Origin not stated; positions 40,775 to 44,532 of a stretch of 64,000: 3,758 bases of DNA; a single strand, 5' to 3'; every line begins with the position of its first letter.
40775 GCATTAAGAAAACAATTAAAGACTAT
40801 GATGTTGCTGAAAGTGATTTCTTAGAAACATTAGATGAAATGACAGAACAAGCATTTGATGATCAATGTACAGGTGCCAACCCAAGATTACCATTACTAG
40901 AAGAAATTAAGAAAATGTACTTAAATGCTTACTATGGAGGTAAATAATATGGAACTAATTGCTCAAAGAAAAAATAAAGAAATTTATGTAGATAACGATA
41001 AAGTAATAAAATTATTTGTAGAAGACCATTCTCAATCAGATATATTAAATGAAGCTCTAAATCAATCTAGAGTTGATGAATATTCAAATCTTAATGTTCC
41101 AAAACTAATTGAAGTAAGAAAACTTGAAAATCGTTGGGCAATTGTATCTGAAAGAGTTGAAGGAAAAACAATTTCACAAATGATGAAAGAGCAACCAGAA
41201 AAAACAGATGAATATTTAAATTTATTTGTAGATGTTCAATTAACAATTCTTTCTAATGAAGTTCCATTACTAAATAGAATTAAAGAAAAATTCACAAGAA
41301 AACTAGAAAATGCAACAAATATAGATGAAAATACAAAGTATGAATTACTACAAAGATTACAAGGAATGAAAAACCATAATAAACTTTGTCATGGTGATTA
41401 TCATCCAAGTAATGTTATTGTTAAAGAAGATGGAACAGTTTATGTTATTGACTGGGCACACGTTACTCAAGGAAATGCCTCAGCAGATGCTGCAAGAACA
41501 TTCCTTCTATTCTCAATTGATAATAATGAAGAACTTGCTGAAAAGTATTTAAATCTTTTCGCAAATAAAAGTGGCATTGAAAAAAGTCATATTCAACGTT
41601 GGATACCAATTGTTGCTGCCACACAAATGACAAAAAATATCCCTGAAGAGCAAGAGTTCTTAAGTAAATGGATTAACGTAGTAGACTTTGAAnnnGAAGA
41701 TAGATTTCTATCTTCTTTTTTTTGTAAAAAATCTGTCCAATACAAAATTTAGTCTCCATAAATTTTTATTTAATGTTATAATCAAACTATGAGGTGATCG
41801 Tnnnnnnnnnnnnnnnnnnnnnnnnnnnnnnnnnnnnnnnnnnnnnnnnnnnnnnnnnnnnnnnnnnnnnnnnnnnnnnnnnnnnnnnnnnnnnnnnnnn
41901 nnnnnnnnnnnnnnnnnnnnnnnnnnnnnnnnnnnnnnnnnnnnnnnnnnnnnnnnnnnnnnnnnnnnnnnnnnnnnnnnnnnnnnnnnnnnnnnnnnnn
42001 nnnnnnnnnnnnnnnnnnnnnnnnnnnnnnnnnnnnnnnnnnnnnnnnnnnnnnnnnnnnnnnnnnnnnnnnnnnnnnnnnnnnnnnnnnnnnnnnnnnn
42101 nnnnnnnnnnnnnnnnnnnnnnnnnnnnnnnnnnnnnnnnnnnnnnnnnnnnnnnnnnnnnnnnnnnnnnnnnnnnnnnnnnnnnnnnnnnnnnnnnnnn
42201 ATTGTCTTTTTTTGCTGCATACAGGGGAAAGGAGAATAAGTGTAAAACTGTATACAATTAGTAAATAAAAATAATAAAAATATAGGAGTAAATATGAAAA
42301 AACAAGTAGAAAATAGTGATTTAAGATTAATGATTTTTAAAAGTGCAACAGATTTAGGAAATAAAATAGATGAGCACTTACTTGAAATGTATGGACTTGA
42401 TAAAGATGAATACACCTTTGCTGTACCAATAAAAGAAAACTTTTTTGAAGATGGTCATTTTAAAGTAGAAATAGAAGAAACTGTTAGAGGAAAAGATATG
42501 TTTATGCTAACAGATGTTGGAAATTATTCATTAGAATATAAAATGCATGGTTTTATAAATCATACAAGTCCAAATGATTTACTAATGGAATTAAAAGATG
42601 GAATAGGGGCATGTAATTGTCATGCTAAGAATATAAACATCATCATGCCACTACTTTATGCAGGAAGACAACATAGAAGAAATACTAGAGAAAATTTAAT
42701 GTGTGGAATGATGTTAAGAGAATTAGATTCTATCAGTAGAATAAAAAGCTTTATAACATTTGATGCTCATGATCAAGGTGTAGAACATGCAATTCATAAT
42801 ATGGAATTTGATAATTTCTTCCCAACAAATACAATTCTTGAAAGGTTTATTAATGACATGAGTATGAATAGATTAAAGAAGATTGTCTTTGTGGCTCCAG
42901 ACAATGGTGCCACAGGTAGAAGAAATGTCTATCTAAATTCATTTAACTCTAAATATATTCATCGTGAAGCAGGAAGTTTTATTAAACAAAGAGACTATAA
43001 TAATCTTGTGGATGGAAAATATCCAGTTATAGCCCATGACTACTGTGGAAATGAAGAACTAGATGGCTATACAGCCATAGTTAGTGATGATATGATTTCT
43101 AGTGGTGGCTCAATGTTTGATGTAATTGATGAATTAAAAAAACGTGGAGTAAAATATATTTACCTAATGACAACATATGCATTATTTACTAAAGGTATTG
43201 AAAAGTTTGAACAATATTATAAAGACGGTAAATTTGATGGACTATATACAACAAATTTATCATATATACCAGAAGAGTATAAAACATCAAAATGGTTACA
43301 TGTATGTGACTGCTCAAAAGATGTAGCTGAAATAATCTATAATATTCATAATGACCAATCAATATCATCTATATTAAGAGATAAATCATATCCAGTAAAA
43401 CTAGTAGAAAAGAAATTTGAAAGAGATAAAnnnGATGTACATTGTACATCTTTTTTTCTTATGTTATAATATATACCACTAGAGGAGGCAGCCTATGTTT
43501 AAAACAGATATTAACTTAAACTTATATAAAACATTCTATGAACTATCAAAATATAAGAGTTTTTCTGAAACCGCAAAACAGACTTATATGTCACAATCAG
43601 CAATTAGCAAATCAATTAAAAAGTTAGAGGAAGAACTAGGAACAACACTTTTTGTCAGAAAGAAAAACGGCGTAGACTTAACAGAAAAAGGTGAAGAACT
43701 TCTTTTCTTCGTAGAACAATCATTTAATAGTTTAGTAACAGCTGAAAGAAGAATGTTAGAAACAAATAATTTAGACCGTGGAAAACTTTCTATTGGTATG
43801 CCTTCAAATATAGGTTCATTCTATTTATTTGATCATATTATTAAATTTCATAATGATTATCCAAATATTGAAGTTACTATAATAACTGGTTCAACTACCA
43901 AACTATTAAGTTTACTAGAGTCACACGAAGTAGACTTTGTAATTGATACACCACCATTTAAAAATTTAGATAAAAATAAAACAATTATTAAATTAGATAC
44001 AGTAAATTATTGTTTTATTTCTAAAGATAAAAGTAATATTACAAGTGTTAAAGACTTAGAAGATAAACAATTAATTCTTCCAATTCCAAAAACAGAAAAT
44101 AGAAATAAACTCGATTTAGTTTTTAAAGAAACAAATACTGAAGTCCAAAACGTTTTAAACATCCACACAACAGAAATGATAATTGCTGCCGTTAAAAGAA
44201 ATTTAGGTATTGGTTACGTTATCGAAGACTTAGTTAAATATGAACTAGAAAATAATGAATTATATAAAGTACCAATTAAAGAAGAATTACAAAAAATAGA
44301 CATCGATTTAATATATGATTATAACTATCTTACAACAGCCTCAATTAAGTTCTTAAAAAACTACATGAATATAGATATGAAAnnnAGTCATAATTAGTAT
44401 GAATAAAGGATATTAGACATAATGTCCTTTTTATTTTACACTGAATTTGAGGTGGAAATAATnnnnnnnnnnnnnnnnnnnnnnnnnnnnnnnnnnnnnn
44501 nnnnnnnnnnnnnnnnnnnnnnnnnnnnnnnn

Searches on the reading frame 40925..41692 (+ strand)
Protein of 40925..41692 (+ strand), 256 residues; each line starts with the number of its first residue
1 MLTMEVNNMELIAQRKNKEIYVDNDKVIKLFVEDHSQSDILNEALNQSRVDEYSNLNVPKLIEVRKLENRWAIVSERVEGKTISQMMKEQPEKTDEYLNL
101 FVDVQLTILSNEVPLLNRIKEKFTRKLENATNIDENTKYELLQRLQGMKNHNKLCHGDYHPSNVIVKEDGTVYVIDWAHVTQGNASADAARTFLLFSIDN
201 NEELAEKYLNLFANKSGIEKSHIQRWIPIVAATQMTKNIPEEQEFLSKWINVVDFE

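Call 16: search_protein_families(library=pfam, proteins=[window:40925-41692:+], max_evalue=0.001)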
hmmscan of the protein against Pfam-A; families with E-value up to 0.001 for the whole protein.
window:40925-41692:+ (256 aa): 5 families
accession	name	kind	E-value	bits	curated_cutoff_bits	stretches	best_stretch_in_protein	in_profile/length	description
PF01636.29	APH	-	1.6e-12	48.1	23.2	1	56-211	53-228/239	Phosphotransferase enzyme family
PF01163.29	RIO1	-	2.6e-06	27.6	22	1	125-182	96-153/187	RIO domain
PF19974.5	TCAD9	-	8.7e-06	25.6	40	1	149-191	294-336/429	Ternary complex associated domain 9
PF02958.26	EcKL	-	1.9e-05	24.6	22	1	85-198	152-265/294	Ecdysteroid kinase-like family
PF03109.22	ABC1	-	3.7e-05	23.4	22.9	1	38-183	108-217/244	ABC1 atypical kinase-like domain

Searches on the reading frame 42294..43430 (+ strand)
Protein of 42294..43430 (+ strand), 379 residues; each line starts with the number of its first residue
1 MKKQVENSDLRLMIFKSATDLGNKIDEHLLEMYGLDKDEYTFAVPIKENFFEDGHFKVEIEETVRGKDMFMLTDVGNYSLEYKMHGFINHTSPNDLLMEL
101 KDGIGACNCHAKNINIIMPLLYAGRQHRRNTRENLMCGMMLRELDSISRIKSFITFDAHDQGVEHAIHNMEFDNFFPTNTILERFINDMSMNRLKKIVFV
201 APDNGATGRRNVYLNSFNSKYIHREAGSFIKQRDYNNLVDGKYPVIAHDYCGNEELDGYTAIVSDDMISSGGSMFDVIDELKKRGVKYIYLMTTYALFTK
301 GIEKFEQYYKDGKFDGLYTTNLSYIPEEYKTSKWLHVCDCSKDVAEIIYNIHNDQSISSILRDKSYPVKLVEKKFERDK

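Call 16: search_protein_families(library=pfam, proteins=[window:42294-43430:+], max_evalue=0.001)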
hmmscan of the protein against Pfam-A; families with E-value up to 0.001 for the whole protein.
window:42294-43430:+ (379 aa): 3 families
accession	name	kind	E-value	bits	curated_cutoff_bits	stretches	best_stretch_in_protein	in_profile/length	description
PF13793.12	Pribosyltran_N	-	1.4e-13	51.2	25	1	12-144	3-113/117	N-terminal domain of ribose phosphate pyrophosphokinase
PF14572.12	Pribosyl_synth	-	2.1e-08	34.8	27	1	257-362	82-184/184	Phosphoribosyl synthetase-associated domain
PF00156.33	Pribosyltran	-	6.4e-08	32.5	26.3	1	183-310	16-136/158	Phosphoribosyl transferase domain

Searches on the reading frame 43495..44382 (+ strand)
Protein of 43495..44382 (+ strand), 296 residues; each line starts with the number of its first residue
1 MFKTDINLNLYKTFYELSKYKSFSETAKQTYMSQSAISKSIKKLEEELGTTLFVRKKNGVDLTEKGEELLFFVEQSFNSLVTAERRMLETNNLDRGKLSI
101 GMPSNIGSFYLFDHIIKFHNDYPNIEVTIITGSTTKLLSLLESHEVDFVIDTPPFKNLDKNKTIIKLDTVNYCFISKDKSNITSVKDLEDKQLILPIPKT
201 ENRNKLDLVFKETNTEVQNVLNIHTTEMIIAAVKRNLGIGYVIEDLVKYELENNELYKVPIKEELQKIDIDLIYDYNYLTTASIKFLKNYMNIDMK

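Call 16: search_protein_families(library=pfam, proteins=[window:43495-44382:+], max_evalue=0.001)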
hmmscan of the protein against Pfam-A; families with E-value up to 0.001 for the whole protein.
window:43495-44382:+ (296 aa): 2 families
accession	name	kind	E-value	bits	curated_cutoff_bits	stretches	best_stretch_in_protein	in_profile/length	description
PF03466.25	LysR_substrate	-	5.8e-26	91.6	28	1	93-282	3-195/209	LysR substrate binding domain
PF00126.33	HTH_1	-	5.6e-19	68.3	26.6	1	8-67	1-60/60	Bacterial regulatory helix-turn-helix protein, lysR family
